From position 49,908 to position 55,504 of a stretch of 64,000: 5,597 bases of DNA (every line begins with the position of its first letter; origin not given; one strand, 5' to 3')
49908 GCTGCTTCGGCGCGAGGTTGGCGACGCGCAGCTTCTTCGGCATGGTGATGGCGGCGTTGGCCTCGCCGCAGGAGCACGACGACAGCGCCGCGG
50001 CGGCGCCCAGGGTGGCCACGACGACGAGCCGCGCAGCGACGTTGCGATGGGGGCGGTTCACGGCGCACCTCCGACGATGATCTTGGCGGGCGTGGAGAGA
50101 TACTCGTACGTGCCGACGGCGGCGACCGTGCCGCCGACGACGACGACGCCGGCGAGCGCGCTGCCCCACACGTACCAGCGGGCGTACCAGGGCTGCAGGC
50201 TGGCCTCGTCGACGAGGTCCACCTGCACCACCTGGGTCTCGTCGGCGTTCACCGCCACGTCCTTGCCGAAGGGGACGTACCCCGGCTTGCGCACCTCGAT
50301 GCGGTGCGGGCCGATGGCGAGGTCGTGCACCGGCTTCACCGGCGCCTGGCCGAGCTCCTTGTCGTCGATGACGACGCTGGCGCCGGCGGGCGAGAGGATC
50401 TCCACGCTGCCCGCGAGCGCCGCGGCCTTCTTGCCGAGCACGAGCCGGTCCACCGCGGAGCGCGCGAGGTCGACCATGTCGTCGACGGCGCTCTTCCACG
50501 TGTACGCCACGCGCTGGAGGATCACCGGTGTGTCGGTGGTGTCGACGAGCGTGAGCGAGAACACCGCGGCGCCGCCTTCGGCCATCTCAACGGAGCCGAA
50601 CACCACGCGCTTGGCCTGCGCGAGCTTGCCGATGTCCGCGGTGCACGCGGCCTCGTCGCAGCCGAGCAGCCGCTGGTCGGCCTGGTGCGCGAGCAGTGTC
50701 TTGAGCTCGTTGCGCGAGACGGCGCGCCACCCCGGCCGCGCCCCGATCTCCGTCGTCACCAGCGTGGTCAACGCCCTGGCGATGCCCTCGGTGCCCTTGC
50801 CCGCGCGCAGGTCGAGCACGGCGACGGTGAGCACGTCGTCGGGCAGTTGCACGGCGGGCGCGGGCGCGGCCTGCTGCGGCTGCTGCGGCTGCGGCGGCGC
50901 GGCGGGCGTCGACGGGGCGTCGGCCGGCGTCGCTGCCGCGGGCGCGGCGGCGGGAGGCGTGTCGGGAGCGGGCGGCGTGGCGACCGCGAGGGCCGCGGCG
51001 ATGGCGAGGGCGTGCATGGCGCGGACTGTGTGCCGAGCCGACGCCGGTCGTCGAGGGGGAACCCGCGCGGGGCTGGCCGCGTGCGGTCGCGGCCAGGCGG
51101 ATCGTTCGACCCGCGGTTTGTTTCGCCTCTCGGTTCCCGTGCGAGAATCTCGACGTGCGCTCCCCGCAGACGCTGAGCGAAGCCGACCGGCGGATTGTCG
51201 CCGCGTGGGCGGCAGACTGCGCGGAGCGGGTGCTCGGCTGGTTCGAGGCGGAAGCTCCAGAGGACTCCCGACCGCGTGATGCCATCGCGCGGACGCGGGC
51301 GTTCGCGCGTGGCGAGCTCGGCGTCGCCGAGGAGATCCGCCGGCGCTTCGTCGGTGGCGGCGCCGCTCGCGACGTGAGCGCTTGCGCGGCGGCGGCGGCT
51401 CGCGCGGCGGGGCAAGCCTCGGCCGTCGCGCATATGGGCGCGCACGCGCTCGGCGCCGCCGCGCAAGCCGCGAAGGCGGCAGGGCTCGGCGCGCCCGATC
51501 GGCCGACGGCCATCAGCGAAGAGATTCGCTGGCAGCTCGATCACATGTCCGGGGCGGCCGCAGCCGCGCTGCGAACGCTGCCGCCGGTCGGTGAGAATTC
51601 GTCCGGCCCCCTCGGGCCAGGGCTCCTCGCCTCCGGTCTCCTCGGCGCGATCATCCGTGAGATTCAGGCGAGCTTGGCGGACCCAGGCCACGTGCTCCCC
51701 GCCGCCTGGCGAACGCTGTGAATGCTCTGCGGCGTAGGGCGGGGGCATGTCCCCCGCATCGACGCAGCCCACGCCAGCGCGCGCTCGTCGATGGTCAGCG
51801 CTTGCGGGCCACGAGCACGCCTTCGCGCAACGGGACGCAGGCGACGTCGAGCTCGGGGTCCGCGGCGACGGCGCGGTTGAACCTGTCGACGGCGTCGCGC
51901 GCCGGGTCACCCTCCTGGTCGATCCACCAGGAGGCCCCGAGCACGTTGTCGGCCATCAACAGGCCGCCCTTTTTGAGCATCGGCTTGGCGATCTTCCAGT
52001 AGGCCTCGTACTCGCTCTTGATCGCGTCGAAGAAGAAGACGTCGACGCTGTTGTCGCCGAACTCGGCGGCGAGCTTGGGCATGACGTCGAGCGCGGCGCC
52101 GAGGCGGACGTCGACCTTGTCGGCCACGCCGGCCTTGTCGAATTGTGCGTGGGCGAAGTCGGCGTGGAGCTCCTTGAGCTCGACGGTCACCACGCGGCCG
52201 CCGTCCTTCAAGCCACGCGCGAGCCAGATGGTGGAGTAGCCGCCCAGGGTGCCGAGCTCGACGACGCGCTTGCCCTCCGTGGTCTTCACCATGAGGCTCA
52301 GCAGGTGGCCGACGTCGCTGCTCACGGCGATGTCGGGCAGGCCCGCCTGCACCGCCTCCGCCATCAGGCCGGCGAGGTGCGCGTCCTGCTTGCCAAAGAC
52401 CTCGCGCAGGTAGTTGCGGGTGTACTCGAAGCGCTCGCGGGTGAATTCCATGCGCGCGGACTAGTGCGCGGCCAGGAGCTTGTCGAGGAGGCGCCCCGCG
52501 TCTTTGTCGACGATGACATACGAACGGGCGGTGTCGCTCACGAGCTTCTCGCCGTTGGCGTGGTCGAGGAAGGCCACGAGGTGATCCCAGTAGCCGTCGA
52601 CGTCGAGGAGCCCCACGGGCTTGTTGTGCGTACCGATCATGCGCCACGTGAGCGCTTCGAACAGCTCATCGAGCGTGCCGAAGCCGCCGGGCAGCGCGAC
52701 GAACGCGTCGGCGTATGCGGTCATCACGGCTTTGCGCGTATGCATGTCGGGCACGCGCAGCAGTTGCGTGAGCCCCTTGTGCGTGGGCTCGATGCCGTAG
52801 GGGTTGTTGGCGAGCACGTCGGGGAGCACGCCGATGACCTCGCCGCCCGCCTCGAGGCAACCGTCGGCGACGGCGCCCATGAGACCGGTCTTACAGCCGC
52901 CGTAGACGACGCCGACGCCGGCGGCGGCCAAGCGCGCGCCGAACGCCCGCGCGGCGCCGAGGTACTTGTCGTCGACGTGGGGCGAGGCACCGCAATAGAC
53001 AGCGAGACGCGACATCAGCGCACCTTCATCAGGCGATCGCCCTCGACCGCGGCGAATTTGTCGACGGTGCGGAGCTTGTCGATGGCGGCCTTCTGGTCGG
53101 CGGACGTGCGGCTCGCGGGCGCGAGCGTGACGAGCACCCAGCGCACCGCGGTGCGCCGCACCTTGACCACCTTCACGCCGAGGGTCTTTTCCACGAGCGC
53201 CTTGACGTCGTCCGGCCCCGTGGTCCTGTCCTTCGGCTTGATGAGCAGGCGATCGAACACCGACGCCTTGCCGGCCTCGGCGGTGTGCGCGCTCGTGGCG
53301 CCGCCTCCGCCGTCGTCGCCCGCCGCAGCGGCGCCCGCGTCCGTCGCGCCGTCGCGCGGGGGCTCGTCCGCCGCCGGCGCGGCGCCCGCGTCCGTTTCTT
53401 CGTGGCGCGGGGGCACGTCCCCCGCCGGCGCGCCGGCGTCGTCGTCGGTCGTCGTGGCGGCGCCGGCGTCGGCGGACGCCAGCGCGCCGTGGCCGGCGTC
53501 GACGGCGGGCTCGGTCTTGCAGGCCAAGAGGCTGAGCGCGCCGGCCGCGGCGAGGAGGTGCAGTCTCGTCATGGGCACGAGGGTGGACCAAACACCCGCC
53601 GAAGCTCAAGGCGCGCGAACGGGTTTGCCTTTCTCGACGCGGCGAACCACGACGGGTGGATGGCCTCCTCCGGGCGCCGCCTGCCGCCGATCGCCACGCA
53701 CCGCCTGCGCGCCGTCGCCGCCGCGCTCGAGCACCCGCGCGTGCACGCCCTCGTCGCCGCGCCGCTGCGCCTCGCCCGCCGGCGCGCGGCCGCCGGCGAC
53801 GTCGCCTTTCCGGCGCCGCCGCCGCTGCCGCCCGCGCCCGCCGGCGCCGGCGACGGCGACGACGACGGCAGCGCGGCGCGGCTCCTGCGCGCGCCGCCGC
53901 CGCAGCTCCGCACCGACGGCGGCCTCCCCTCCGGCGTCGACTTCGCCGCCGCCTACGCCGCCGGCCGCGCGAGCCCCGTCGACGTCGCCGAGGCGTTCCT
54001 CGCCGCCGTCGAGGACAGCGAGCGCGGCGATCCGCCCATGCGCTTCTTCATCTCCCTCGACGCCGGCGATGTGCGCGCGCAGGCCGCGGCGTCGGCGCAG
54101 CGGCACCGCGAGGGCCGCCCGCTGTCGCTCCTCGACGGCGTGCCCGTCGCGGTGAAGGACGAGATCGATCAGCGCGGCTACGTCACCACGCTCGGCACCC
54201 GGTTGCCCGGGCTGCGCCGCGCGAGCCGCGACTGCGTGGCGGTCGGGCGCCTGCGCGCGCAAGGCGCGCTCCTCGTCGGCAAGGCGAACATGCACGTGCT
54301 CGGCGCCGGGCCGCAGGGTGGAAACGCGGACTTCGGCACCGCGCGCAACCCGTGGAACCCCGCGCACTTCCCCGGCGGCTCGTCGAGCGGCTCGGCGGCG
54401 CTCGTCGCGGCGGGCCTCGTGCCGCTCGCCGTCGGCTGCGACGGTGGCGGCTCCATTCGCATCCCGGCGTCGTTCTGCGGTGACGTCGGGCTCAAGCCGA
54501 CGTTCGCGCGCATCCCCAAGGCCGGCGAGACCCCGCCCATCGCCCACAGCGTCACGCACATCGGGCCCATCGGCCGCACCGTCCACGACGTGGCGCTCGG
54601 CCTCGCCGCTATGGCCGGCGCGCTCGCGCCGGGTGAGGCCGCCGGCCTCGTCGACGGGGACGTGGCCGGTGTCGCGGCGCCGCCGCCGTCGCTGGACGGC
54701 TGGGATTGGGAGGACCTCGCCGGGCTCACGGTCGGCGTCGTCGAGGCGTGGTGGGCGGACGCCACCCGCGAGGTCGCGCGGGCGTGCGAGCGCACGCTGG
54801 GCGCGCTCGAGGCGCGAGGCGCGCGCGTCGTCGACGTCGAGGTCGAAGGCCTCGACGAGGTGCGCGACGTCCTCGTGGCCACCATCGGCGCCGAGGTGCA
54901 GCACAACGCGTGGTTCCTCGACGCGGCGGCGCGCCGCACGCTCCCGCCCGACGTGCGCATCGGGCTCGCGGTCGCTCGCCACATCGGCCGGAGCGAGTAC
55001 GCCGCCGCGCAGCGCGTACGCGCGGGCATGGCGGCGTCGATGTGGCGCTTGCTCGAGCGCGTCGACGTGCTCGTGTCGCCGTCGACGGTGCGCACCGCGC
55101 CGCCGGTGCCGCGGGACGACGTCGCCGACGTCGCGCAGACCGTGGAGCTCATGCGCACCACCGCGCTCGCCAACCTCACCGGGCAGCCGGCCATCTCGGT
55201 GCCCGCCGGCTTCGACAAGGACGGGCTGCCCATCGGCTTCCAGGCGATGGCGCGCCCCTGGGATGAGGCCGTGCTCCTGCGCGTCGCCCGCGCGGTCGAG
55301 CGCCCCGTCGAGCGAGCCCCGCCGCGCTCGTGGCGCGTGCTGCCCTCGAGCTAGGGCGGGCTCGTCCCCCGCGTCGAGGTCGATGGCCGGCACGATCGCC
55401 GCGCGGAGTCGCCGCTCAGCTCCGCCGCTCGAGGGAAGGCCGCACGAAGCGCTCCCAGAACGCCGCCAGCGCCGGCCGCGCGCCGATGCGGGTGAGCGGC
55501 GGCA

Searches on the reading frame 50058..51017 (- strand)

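Call 35: search_protein_families(library=pfam, proteins=[window:50058-51017:-], max_evalue=0.01)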
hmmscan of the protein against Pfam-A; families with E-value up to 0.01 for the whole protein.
window:50058-51017:- (319 aa): 2 families
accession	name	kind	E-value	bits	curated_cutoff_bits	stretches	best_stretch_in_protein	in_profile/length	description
PF08308.17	PEGA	-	4.2e-12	46.2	20.8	1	209-269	9-68/71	PEGA domain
PF13620.12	CarboxypepD_reg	-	0.0047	17.7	32.3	0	232-268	44-81/82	Carboxypeptidase regulatory-like domain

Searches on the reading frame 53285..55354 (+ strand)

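Call 35: search_protein_families(library=pfam, proteins=[window:53285-55354:+], max_evalue=0.01)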
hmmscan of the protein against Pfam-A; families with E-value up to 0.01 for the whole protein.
window:53285-55354:+ (689 aa): 1 family
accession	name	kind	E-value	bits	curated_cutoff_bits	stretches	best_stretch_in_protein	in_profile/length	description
PF01425.27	Amidase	-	1.9e-94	317.7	27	1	247-665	12-445/445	Amidase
